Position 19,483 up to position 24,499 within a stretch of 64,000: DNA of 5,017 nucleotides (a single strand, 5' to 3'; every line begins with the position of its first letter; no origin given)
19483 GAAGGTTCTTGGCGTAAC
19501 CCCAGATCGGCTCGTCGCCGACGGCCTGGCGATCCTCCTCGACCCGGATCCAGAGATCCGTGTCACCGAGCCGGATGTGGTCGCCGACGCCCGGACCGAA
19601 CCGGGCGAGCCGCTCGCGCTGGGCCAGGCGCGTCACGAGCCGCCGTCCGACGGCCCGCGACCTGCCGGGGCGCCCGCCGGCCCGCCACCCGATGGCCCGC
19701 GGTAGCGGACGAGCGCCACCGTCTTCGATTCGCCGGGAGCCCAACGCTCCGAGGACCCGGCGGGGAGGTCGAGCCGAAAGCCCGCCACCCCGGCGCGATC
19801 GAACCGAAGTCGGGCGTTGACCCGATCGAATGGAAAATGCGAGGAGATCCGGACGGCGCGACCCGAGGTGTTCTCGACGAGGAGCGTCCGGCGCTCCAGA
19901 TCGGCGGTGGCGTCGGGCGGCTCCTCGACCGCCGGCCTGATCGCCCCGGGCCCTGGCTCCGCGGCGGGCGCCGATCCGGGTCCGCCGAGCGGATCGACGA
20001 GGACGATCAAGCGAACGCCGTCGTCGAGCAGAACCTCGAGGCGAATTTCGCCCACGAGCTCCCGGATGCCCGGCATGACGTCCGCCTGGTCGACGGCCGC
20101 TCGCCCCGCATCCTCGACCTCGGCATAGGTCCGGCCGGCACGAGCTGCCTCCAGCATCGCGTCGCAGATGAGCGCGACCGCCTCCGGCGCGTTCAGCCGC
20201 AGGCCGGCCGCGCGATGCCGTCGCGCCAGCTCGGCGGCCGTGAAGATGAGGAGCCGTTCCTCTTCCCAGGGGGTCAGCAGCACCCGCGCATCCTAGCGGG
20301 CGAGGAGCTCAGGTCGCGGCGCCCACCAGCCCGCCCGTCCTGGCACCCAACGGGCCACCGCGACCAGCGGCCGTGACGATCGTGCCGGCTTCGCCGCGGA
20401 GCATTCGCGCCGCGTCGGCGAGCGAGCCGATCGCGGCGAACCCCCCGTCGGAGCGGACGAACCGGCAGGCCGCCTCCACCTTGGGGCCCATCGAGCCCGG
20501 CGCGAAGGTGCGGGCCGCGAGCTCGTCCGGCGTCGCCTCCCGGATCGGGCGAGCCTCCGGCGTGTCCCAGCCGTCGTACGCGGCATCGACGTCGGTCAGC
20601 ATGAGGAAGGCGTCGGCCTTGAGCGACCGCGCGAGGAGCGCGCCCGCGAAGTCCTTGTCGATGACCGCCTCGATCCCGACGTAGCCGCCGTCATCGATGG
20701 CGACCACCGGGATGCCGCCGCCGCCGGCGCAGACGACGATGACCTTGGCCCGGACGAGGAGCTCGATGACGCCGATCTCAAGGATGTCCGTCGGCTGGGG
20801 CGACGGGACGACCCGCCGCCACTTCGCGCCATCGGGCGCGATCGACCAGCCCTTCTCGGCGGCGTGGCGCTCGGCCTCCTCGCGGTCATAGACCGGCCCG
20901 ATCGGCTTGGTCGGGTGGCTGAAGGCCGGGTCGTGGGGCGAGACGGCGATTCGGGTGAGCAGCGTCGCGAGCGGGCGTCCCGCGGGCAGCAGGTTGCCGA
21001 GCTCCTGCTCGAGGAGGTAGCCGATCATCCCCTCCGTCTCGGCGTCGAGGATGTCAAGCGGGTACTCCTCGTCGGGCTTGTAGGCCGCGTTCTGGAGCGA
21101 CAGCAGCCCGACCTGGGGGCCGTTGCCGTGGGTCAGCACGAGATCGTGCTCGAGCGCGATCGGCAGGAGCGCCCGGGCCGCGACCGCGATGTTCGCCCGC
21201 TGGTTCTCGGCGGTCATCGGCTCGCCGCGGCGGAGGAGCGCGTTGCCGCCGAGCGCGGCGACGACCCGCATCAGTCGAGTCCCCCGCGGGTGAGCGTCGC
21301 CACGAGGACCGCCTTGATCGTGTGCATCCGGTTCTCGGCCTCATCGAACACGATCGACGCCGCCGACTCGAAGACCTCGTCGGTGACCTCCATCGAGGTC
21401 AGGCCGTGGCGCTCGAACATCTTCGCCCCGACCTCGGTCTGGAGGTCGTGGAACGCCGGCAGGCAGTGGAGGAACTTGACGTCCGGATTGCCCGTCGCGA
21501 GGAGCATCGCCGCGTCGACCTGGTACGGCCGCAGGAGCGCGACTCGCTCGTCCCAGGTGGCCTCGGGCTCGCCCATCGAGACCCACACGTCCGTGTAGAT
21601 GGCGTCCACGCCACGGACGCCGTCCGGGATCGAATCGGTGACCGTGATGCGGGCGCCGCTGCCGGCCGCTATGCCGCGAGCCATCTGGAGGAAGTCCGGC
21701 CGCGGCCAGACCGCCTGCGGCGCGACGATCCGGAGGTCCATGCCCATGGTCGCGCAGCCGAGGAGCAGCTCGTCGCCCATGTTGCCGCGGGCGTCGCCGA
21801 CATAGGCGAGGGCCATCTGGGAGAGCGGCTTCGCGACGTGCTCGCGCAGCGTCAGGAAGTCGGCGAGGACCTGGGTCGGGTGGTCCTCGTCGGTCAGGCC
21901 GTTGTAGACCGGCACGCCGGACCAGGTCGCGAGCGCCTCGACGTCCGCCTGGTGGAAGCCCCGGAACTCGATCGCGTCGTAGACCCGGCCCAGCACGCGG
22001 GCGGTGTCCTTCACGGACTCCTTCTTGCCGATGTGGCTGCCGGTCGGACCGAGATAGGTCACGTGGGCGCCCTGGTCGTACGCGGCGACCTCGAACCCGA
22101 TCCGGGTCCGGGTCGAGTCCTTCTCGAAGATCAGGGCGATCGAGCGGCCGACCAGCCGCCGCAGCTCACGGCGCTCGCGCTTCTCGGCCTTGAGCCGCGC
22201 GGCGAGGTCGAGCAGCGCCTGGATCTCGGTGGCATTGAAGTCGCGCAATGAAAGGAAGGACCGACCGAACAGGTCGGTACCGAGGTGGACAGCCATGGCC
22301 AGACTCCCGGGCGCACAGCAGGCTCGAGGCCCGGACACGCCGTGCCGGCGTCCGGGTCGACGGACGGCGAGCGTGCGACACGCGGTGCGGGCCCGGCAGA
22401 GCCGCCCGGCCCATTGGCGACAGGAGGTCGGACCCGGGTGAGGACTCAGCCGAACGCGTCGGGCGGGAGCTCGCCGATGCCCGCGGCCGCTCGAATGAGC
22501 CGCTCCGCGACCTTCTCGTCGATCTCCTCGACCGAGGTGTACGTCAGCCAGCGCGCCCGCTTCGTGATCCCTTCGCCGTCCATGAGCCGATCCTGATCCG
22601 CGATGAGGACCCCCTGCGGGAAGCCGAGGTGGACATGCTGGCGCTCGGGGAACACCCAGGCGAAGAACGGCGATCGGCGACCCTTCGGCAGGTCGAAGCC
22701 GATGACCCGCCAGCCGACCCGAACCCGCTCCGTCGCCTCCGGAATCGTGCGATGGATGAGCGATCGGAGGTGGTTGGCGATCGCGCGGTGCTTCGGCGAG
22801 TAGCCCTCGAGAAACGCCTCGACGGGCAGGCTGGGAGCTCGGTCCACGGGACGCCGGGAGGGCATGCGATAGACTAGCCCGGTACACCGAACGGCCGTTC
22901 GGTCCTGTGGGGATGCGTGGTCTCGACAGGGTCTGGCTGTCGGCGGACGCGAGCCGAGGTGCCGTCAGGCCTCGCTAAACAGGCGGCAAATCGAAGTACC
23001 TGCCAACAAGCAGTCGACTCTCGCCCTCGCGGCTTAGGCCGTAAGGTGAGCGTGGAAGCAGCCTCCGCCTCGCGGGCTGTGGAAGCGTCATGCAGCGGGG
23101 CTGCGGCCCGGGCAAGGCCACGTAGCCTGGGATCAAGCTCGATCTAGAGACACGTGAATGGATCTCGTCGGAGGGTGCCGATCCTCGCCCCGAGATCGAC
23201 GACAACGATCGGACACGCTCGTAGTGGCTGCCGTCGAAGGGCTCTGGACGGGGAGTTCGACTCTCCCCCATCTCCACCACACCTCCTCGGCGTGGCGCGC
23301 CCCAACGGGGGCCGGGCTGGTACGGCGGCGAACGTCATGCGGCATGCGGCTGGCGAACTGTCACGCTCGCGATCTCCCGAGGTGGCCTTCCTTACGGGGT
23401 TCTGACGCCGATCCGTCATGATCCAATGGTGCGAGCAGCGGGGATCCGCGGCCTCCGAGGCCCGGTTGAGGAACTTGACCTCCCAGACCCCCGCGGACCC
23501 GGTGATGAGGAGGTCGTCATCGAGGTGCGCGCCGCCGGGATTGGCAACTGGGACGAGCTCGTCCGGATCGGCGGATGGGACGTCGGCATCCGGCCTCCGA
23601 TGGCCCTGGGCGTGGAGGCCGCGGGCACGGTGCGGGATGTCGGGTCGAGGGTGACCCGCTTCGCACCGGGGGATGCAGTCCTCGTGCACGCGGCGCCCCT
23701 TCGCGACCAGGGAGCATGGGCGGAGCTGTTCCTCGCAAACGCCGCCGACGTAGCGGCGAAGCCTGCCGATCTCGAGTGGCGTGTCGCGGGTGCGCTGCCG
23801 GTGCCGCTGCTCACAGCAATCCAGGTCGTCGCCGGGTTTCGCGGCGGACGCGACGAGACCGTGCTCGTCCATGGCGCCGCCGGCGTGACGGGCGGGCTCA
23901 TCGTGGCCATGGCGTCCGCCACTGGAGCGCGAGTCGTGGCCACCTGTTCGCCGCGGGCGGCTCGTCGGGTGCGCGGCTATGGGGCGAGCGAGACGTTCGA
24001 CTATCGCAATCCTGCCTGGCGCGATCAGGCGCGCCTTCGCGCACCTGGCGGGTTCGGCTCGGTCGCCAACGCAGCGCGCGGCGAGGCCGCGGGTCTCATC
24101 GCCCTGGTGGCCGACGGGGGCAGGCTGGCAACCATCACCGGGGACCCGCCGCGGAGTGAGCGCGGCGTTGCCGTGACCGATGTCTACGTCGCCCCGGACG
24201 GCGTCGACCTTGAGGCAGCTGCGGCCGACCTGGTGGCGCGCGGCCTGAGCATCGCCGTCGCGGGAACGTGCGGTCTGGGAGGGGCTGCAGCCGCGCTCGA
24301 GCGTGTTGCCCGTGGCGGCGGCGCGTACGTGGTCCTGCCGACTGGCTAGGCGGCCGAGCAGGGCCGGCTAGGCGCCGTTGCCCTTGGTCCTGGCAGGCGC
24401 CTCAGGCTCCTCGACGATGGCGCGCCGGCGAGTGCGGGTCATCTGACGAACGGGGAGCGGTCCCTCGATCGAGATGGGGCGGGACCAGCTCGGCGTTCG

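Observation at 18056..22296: Urease-like genes lacking the carbamyl-lysine segment and any accessory genes, embedded in an ornithine carbamoyltransferase / carbamate kinase operon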

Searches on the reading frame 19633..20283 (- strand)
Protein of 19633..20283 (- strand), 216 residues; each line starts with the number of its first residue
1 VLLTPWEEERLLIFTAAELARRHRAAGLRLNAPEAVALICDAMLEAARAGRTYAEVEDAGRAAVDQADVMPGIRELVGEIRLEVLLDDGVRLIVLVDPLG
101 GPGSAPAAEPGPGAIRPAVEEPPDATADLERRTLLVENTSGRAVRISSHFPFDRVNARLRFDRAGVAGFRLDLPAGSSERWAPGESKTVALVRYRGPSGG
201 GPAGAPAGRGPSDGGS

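Call 4: search_protein_families(library=pfam, proteins=[window:19633-20283:-], max_evalue=0.01)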
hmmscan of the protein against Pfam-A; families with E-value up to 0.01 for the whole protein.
window:19633-20283:- (216 aa): 2 families
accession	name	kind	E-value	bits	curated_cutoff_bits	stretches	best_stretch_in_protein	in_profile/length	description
PF00547.23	Urease_gamma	-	5.8e-29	100.8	23.9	1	1-98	1-98/99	Urease, gamma subunit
PF00699.25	Urease_beta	-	6.1e-21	74.7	25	1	124-196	12-84/98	Urease beta subunit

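Call 6: search_protein_families(library=ncbifam, proteins=[window:19633-20283:-], max_evalue=0.001)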
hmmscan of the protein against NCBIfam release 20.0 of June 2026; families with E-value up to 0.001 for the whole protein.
window:19633-20283:- (216 aa): 7 families
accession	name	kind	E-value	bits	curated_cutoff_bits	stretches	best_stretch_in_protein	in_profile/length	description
NF009671.0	PRK13192.1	subfamily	1.1e-62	211.4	243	1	1-196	1-195/231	bifunctional urease subunit gamma/beta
NF010592.0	PRK13986.1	equivalog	2.7e-35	122.1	353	1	1-196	1-191/238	urease subunit alpha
NF009712.0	PRK13241.1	equivalog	3.3e-29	100.8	123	1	1-99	1-99/100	urease subunit gamma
TIGR00193.1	urease_gam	equivalog_domain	2e-26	92.1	82.3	1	1-99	1-99/102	urease subunit gamma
NF009682.0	PRK13203.1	equivalog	8.5e-19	67.5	129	1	120-196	10-86/104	urease subunit beta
TIGR00192.1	urease_beta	equivalog_domain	1.9e-17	63.4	90.3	1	131-196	21-86/103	urease subunit beta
NF009681.0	PRK13202.1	equivalog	1.3e-10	41.4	204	1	126-196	17-87/104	urease subunit beta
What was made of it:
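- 19633..20283 (-): UreA-UreB (gamma/beta) fusion, 216 aa; lies 25 nt downstream of CK. NCBIfam PRK13192, bifunctional gamma/beta (calls 4, 6).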

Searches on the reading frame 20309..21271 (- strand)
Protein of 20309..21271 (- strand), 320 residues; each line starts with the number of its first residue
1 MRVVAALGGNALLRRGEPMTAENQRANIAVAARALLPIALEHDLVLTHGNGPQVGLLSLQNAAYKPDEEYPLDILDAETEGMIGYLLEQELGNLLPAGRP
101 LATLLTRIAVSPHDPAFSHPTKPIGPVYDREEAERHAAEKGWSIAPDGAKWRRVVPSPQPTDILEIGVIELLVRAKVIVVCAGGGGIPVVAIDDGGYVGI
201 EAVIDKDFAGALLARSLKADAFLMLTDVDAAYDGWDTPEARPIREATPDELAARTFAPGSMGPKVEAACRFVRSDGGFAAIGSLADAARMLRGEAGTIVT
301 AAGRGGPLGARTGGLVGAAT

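Call 4: search_protein_families(library=pfam, proteins=[window:20309-21271:-], max_evalue=0.01)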
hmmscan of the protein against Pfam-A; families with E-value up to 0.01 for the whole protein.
window:20309-21271:- (320 aa): 1 family
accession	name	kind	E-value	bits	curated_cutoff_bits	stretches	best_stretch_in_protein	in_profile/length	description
PF00696.33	AA_kinase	-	2.4e-21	77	24.9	1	1-275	1-226/234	Amino acid kinase family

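Call 6: search_protein_families(library=ncbifam, proteins=[window:20309-21271:-], max_evalue=0.001)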
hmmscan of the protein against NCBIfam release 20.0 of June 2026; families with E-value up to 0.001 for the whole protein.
window:20309-21271:- (320 aa): 8 families
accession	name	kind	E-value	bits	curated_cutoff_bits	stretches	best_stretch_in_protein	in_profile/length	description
NF009008.0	PRK12354.1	subfamily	3.3e-138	460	361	1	1-301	1-300/308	carbamate kinase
TIGR00746.1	arcC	equivalog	4e-114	380.8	358.25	1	2-300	2-308/309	carbamate kinase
NF006926.0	PRK09411.1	equivalog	8.7e-108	360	416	1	3-300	4-296/297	carbamate kinase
NF009007.0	PRK12352.1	subfamily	2.6e-65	220.4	266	1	2-300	4-314/316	carbamate kinase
TIGR00761.1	argB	equivalog_domain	5e-06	26.2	151.3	1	187-275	137-225/231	acetylglutamate kinase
NF010661.0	PRK14058.1-3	equivalog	7.6e-06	25.2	251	1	186-272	157-241/283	acetylglutamate/acetylaminoadipate kinase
NF010659.0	PRK14058.1-1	equivalog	8.4e-05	21.8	223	1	175-274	140-239/267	[LysW]-aminoadipate kinase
TIGR01027.1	proB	equivalog_domain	0.00053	19.2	186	1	187-250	126-191/363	glutamate 5-kinase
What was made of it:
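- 20309..21271 (-): Carbamate kinase (arcC, 320 aa); its start overlaps the OTC stop (TGATG). NCBIfam TIGR00746 scores 381 bits (cut-off 358) and PRK12354 scores 460 bits (calls 4, 6).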

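Call 63: find_homologous_proteins(query=window:20309-21271:-, max_evalue=1e-30)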
Query window:20309-21271:- (320 aa): 8000 proteins with E <= 1e-30 among 8000 candidates; the best 120 are listed.
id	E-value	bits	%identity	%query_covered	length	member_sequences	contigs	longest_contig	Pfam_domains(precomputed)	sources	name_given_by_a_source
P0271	7.2e-186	635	96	93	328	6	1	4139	PF00696.34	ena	-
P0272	4.9e-171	586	87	100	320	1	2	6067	PF00696.34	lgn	-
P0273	2.7e-166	571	86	94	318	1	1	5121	PF00696.34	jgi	jgi:carbamate kinase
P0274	7.8e-166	569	87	94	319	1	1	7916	PF00696.34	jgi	jgi:carbamate kinase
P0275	9.9e-166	569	85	94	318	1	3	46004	PF00696.34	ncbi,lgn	-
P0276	2.7e-165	567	87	94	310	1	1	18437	PF00696.34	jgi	jgi:carbamate kinase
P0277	8.7e-165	566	82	100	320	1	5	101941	PF00696.34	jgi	jgi:carbamate kinase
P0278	1.2e-164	565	86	95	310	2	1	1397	PF00696.34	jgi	jgi:carbamate kinase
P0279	6.4e-164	563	86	94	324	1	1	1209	PF00696.34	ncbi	-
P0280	1.2e-163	562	85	93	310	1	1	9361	PF00696.34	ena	-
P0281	2.2e-163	561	85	93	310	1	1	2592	PF00696.34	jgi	jgi:carbamate kinase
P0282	2.8e-163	561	84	94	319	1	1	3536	PF00696.34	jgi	jgi:carbamate kinase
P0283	3.9e-163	560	86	94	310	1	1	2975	PF00696.34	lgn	-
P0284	4.0e-163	560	87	94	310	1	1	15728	PF00696.34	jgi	jgi:carbamate kinase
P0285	4.3e-163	560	84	94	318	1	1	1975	PF00696.34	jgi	jgi:carbamate kinase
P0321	9.0e-158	543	83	94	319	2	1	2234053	PF00696.34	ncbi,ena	-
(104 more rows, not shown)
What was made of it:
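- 20309..21271 (-): Homologues are 80-96% identical across Limnocylindria (call 63).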

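Call 64: find_encoding_contigs(protein=P0271, flank=10000, max_places=3)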
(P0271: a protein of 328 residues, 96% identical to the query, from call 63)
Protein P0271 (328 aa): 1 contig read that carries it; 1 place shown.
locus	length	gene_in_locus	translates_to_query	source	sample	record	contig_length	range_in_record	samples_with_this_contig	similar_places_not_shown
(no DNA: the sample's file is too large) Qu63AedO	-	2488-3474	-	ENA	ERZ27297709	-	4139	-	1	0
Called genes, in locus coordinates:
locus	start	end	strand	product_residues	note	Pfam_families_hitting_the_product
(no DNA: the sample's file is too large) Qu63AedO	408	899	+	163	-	PF14342:DUF4396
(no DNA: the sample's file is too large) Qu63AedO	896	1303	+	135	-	PF08818:DUF1801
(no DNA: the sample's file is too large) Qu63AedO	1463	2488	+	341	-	PF02729:OTCace_N, PF00185:OTCace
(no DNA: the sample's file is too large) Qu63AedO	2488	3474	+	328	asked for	PF00696:AA_kinase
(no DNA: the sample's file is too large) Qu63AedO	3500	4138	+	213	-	?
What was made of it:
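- A closer relative's contig (CK 96% identical) breaks off inside ureAB (call 64).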

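Call 65: find_encoding_contigs(protein=P0321, flank=10000, max_places=2)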
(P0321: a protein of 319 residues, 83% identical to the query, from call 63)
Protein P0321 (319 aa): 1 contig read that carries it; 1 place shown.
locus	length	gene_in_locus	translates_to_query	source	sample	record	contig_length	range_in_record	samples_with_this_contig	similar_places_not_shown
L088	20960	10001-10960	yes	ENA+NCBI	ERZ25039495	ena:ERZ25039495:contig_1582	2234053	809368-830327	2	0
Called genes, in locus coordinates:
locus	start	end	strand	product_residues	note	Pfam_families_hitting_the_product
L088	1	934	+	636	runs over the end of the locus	PF02628:COX15-CtaA, PF01040:UbiA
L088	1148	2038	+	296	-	PF00753:Lactamase_B, PF16661:Lactamase_B_6 (faint), PF12706:Lactamase_B_2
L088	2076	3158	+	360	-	-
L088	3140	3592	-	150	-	-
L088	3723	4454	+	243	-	PF00848:Ring_hydroxyl_A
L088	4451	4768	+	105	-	PF06153:CdAMP_rec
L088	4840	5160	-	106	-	PF00027:cNMP_binding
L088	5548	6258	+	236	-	-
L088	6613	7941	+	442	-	PF00355:Rieske, PF00848:Ring_hydroxyl_A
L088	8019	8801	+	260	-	-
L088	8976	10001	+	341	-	PF02729:OTCace_N, PF00185:OTCace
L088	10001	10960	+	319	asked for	PF00696:AA_kinase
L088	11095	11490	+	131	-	PF00903:Glyoxalase, PF22677:Ble-like_N (faint)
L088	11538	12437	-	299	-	PF03372:Exo_endo_phos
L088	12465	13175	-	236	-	PF18462:DUF5612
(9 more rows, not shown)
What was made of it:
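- Elsewhere in the class OTC-CK is an independent pair far from the urease genes (call 65).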

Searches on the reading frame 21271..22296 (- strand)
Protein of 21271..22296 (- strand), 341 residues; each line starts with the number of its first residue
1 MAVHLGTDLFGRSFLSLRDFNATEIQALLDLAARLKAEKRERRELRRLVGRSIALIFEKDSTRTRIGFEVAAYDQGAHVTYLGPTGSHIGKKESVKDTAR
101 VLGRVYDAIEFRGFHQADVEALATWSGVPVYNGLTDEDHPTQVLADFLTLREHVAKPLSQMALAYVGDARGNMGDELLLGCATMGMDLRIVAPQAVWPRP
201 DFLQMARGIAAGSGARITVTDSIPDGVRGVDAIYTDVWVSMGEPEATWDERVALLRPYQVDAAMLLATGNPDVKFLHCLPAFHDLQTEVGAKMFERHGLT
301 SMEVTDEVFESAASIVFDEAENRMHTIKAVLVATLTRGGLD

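Call 4: search_protein_families(library=pfam, proteins=[window:21271-22296:-], max_evalue=0.01)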
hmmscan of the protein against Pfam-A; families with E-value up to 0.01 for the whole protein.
window:21271-22296:- (341 aa): 2 families
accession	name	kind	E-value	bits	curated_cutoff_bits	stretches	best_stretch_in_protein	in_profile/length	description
PF00185.30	OTCace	-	9.7e-49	165.9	29.4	1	161-333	3-156/157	Aspartate/ornithine carbamoyltransferase, Asp/Orn binding domain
PF02729.26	OTCace_N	-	1.6e-45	155.3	29.9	1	12-152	1-148/148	Aspartate/ornithine carbamoyltransferase, carbamoyl-P binding domain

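Call 6: search_protein_families(library=ncbifam, proteins=[window:21271-22296:-], max_evalue=0.001)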
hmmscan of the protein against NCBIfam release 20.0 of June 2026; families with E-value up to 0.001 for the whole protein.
window:21271-22296:- (341 aa): 17 families
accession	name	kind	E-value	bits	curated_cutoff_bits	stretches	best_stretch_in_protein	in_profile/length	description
NF003286.0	PRK04284.1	subfamily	1.4e-154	514.2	515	1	8-336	3-331/332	ornithine carbamoyltransferase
NF009213.0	PRK12562.1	subfamily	2e-141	471.2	559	1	8-336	3-333/334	ornithine carbamoyltransferase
NF002470.0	PRK01713.1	equivalog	6e-132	440.1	545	1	9-335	5-333/334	ornithine carbamoyltransferase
TIGR00658.1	orni_carb_tr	equivalog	6.1e-120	400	280.85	1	12-335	1-303/304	ornithine carbamoyltransferase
NF001986.0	PRK00779.1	subfamily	4.3e-92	308.5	306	1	11-335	5-304/307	ornithine carbamoyltransferase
TIGR04384.1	putr_carbamoyl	exception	1.4e-77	261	500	1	14-335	2-307/330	putrescine carbamoyltransferase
NF011380.0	PRK14805.1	equivalog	3.3e-73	246.4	421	1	13-335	3-300/302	ornithine carbamoyltransferase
NF011379.0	PRK14804.1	equivalog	8.4e-35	120.4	373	1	14-334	9-308/311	ornithine carbamoyltransferase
NF003384.0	PRK04523.1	equivalog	2.8e-34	118.7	288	1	12-333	4-331/336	N-acetylornithine carbamoyltransferase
NF002032.1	PRK00856.1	equivalog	1.6e-31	109.6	263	1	13-283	2-262/297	aspartate carbamoyltransferase catalytic subunit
TIGR00670.1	asp_carb_tr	equivalog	6.4e-30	104.3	236.95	1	13-287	2-274/304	aspartate carbamoyltransferase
NF006046.0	PRK08192.1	equivalog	1.7e-23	83.4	512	1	10-235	5-233/339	aspartate carbamoyltransferase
NF008853.0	PRK11891.1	equivalog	1.3e-19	70.2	560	1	13-280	90-357/430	aspartate carbamoyltransferase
NF005538.0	PRK07200.1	equivalog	2.2e-15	56.6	453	2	8-112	18-122/396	knotted carbamoyltransferase YgeW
TIGR03316.1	ygeW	equivalog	2.1e-13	49.9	500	1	8-112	15-119/391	knotted carbamoyltransferase YgeW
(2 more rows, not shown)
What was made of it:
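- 21271..22296 (-): Ornithine carbamoyltransferase (arcB/argF-type, 341 aa). NCBIfam TIGR00658 scores 400 bits (cut-off 281) (calls 4, 6).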

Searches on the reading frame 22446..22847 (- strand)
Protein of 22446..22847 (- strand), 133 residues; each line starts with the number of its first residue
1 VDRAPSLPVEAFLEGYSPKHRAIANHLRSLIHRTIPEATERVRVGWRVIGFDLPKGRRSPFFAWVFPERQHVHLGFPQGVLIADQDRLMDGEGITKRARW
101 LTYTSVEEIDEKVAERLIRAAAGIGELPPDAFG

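Call 21: search_protein_families(library=pfam, proteins=[window:22446-22847:-], max_evalue=0.001)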
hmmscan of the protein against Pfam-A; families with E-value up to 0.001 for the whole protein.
window:22446-22847:- (133 aa): 2 families
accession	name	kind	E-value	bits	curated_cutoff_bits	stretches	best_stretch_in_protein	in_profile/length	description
PF08818.16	DUF1801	-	6.1e-14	52.6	27.2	1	20-121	1-84/85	Domain of unknown function (DU1801)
PF18899.5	DUF5655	-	3e-07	30.9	24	1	10-121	2-105/109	Domain of unknown function (DUF5655)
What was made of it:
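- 22446..22847 (-): DUF1801 gene. It lies directly upstream of ureAB in most of the class; here OTC-CK separates it from ureAB. Pfam PF08818 (call 21).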

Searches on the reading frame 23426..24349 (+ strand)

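Call 21: search_protein_families(library=pfam, proteins=[window:23426-24349:+], max_evalue=0.001)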
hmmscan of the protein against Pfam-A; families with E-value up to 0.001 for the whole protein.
window:23426-24349:+ (307 aa): 2 families
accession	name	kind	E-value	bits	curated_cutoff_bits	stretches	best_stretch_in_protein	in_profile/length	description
PF08240.17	ADH_N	-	1.1e-12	48.6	23.5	1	26-110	1-100/104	Alcohol dehydrogenase GroES-like domain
PF13602.12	ADH_zinc_N_2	-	0.00028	22.3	27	1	186-297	2-126/134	Zinc-binding dehydrogenase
